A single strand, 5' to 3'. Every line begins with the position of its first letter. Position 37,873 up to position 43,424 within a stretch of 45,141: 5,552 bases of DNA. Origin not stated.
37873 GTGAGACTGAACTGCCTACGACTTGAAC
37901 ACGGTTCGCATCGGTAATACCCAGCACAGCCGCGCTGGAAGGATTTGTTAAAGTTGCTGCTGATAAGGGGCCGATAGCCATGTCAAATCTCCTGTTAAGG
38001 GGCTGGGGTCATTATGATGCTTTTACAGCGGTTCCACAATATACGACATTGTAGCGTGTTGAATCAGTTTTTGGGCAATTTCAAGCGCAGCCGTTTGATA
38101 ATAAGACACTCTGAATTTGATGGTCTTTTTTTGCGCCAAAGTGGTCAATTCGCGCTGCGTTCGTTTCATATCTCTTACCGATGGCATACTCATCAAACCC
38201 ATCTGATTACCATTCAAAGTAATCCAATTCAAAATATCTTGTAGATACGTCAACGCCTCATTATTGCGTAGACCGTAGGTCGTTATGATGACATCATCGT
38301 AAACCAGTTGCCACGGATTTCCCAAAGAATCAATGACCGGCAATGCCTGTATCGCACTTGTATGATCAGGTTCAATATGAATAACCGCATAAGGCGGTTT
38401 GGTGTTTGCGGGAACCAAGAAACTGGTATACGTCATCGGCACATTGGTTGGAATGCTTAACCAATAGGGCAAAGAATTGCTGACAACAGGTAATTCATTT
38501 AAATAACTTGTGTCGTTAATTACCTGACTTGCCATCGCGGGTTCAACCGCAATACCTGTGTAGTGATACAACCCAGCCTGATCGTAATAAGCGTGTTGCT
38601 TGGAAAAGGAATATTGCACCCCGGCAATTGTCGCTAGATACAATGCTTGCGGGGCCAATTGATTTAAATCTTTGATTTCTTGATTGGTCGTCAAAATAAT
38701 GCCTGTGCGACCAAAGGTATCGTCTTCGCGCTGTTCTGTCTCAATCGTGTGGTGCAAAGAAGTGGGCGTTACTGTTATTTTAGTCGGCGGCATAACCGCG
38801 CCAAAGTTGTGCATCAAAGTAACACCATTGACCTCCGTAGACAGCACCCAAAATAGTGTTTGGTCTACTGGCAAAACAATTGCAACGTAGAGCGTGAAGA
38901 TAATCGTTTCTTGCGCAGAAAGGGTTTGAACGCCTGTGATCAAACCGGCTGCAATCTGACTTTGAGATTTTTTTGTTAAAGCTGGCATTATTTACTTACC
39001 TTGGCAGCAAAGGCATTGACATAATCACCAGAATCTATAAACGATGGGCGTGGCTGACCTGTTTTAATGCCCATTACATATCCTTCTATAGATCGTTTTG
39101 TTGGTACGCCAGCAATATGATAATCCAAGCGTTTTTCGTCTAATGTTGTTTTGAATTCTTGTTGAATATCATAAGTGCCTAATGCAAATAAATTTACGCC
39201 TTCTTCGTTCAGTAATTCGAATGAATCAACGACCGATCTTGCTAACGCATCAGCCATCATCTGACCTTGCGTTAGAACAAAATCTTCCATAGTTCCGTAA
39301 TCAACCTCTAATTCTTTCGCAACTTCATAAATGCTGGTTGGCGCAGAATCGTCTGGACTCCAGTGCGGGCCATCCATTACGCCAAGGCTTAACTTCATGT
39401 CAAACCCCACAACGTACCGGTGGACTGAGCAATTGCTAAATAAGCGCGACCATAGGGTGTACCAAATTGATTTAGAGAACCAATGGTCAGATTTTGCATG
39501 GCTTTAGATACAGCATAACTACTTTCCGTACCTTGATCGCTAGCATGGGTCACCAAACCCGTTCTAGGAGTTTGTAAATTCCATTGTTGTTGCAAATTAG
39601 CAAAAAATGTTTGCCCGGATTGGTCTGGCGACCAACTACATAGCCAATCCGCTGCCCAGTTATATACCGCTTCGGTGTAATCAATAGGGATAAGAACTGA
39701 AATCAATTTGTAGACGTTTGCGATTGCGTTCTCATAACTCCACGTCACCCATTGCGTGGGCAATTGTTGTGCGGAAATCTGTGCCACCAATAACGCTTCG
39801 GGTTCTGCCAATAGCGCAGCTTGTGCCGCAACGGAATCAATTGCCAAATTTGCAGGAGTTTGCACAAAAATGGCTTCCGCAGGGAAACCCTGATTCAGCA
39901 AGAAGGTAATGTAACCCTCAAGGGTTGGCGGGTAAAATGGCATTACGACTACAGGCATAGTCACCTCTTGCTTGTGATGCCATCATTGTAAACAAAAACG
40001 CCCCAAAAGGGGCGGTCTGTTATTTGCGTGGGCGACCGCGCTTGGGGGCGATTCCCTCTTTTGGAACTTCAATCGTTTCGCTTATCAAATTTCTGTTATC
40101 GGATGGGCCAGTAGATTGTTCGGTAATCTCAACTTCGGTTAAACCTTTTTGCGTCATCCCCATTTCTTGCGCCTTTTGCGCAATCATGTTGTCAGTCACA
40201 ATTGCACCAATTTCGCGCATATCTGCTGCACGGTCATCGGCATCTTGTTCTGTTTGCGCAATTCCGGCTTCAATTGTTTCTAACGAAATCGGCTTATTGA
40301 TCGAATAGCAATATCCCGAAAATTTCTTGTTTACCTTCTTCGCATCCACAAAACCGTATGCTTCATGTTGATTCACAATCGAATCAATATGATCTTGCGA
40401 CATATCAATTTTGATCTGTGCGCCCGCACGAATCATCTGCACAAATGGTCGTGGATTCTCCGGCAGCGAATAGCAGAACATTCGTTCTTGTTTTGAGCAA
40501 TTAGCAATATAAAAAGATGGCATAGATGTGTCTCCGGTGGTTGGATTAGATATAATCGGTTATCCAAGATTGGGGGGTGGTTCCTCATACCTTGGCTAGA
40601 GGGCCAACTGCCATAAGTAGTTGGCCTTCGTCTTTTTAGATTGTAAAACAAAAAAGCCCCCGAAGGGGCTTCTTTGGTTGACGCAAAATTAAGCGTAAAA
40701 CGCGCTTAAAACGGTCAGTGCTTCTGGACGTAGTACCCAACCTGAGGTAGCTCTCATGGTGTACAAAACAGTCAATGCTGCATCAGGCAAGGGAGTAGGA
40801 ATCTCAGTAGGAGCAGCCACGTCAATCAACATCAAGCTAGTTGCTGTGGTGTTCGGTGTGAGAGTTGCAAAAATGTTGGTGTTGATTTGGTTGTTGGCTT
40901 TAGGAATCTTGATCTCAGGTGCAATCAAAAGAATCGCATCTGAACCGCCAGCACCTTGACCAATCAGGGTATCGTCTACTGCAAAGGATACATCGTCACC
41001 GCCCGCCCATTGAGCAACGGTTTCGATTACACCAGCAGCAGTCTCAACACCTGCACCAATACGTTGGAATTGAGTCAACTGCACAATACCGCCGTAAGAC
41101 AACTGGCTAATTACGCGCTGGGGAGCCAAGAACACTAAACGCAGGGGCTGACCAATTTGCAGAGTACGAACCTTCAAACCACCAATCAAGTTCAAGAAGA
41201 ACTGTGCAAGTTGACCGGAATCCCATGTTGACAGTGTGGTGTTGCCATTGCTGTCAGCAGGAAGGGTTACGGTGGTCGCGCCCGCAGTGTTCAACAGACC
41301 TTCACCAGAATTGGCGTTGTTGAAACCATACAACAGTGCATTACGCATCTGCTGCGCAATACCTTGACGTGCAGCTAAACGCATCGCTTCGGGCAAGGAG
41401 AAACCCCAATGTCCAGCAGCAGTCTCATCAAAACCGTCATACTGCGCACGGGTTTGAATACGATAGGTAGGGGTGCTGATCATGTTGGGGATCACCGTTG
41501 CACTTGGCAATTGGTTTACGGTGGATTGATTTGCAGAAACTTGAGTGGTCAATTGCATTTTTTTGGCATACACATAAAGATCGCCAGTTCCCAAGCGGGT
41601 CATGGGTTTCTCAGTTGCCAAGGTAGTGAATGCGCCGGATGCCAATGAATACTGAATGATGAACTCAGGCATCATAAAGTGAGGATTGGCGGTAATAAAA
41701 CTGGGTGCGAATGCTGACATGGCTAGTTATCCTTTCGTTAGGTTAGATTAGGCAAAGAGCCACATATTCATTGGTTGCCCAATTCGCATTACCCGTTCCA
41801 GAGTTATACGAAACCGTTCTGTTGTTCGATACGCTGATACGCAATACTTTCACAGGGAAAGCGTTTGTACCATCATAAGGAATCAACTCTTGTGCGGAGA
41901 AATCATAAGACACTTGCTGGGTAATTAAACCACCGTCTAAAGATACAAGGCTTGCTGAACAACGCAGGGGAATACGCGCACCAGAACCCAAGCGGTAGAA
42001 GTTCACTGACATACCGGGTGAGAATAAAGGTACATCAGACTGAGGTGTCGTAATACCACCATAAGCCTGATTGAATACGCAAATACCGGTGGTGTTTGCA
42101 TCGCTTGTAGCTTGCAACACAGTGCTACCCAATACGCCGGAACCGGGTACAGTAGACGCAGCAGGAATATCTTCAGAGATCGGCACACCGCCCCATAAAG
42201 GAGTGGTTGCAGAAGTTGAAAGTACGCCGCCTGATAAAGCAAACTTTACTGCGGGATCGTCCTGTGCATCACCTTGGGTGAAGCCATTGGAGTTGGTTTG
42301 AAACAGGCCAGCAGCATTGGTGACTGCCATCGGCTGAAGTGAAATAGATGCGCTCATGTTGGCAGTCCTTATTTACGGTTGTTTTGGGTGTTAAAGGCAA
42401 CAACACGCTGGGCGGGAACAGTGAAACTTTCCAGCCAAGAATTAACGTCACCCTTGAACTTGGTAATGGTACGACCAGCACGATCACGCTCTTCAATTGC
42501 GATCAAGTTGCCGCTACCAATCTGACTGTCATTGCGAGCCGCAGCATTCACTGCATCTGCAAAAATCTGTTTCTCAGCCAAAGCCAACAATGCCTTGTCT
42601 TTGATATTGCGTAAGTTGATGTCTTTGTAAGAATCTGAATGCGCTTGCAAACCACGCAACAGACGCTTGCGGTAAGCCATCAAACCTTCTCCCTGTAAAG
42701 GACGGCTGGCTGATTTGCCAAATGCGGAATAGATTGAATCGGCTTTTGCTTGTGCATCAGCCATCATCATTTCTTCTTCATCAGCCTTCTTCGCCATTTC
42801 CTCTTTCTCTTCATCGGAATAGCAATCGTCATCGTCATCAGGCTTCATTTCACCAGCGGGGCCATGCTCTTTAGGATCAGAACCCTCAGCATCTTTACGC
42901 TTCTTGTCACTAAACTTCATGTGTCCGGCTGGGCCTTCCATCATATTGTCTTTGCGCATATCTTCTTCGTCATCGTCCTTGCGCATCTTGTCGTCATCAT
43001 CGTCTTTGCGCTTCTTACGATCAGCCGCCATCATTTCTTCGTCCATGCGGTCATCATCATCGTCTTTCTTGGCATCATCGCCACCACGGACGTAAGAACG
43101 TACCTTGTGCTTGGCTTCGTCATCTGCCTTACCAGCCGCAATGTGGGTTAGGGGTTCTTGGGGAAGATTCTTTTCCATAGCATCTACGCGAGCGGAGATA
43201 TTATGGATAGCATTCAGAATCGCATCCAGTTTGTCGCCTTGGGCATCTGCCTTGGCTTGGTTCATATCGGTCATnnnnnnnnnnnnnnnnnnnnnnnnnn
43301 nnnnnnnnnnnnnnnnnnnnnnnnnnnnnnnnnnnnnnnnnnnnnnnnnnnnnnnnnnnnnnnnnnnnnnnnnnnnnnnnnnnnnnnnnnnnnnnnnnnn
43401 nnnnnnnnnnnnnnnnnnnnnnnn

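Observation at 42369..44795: Canonical Nudix box embedded in the capsid scaffold/protease-like polyprotein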

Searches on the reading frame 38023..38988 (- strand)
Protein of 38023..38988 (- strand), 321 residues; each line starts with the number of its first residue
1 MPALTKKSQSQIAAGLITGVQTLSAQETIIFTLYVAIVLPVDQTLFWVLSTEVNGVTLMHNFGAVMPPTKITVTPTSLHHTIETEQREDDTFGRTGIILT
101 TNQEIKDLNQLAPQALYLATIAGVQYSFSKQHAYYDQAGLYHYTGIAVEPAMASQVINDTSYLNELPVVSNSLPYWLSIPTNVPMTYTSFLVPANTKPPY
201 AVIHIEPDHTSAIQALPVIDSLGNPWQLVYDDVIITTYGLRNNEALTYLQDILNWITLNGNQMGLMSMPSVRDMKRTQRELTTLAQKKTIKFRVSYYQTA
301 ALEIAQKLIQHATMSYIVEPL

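Call 11: search_protein_families(library=phrogs, proteins=[window:38023-38988:-], max_evalue=0.00001)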
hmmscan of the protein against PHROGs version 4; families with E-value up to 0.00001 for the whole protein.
window:38023-38988:- (321 aa): 1 family
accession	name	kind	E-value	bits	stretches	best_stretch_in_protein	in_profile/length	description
phrog_6359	-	unknown function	3.7e-80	270.3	1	3-319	3-311/312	-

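Call 28: search_protein_families(library=pfam, proteins=[window:38023-38988:-], max_evalue=0.01)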
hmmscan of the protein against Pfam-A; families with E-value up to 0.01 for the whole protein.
window:38023-38988:- (321 aa): 0 families

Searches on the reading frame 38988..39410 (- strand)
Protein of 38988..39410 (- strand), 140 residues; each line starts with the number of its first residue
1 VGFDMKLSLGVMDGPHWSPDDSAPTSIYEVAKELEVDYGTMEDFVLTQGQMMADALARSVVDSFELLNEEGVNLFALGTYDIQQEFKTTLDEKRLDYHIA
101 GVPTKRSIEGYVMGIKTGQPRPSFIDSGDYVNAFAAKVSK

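Call 11: search_protein_families(library=phrogs, proteins=[window:38988-39410:-], max_evalue=0.00001)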
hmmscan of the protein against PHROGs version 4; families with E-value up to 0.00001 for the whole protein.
window:38988-39410:- (140 aa): 1 family
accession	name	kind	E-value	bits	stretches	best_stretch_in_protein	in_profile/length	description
phrog_6560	-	unknown function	1.8e-17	64.9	1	5-139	1-139/144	-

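Call 28: search_protein_families(library=pfam, proteins=[window:38988-39410:-], max_evalue=0.01)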
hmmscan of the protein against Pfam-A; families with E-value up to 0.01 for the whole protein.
window:38988-39410:- (140 aa): 0 families

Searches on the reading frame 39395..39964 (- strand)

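Call 11: search_protein_families(library=phrogs, proteins=[window:39395-39964:-], max_evalue=0.00001)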
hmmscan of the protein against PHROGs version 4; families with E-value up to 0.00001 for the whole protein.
window:39395-39964:- (189 aa): 1 family
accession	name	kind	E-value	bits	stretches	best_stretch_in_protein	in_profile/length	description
phrog_6356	-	unknown function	5.8e-28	98.8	1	73-189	32-144/145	-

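Call 28: search_protein_families(library=pfam, proteins=[window:39395-39964:-], max_evalue=0.01)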
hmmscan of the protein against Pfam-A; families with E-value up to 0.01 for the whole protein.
window:39395-39964:- (189 aa): 0 families

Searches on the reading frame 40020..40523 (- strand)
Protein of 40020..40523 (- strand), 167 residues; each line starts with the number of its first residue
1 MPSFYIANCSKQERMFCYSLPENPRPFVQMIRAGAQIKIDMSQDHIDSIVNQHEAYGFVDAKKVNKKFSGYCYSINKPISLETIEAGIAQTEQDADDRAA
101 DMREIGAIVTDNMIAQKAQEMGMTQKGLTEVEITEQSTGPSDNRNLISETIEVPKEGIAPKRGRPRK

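Call 11: search_protein_families(library=phrogs, proteins=[window:40020-40523:-], max_evalue=0.00001)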
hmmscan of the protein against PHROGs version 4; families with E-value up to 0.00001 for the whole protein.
window:40020-40523:- (167 aa): 1 family
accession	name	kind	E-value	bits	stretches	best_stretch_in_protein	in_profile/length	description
phrog_6737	-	unknown function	1.7e-37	130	1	4-154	3-158/163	-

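Call 28: search_protein_families(library=pfam, proteins=[window:40020-40523:-], max_evalue=0.01)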
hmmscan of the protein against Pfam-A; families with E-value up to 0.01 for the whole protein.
window:40020-40523:- (167 aa): 0 families

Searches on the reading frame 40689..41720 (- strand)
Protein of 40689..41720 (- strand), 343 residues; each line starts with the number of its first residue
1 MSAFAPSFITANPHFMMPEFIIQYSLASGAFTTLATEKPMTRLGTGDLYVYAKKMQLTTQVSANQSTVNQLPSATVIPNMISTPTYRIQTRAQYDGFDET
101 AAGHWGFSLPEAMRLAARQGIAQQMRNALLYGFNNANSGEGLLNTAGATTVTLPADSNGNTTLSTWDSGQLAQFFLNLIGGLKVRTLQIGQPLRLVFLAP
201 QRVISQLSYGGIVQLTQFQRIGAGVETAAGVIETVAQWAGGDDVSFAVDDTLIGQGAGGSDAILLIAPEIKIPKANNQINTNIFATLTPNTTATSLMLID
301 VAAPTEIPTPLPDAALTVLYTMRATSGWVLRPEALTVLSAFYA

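Call 11: search_protein_families(library=phrogs, proteins=[window:40689-41720:-], max_evalue=0.00001)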
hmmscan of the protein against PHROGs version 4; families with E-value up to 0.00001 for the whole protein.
window:40689-41720:- (343 aa): 2 families
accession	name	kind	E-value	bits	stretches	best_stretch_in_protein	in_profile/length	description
phrog_6671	-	unknown function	1.6e-138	462.5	1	1-343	1-342/343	-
phrog_264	-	head and packaging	3.1e-10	40.5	1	58-230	77-246/321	major head protein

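Call 28: search_protein_families(library=pfam, proteins=[window:40689-41720:-], max_evalue=0.01)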
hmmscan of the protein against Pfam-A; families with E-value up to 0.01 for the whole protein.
window:40689-41720:- (343 aa): 1 family
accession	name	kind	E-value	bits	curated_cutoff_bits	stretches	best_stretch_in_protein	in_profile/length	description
PF09950.15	Major_capside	-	0.00017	21.5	26.8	1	69-192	11-133/251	Major capsid protein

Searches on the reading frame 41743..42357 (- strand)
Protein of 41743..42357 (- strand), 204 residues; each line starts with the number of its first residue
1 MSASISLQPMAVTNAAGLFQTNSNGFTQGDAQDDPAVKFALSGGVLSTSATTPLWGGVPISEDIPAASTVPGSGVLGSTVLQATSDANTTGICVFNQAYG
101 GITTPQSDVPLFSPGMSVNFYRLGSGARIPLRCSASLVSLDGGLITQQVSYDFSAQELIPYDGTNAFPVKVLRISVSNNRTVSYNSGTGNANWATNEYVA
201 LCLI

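Call 11: search_protein_families(library=phrogs, proteins=[window:41743-42357:-], max_evalue=0.00001)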
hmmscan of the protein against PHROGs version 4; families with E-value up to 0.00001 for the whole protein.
window:41743-42357:- (204 aa): 1 family
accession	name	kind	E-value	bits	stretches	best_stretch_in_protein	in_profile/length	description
phrog_6268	-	unknown function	1.2e-61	208.8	1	3-204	2-211/211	-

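Call 28: search_protein_families(library=pfam, proteins=[window:41743-42357:-], max_evalue=0.01)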
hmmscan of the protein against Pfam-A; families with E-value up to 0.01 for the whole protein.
window:41743-42357:- (204 aa): 0 families

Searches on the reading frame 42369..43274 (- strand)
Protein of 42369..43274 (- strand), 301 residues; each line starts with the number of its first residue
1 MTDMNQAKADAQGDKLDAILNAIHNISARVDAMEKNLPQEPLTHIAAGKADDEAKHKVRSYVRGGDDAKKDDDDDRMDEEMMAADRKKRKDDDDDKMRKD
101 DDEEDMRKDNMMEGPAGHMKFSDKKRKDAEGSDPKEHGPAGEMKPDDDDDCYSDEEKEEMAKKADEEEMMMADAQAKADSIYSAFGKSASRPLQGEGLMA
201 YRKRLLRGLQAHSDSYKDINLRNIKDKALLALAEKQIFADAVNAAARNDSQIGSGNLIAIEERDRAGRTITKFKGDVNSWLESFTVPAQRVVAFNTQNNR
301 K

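Call 96: search_protein_families(library=phrogs, proteins=[window:42369-43274:-], max_evalue=0.01)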
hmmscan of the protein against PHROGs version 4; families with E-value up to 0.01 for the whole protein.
window:42369-43274:- (301 aa): 1 family
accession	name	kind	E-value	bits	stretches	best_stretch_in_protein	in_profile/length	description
phrog_6216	-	unknown function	1.3e-41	144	1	16-296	305-545/545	-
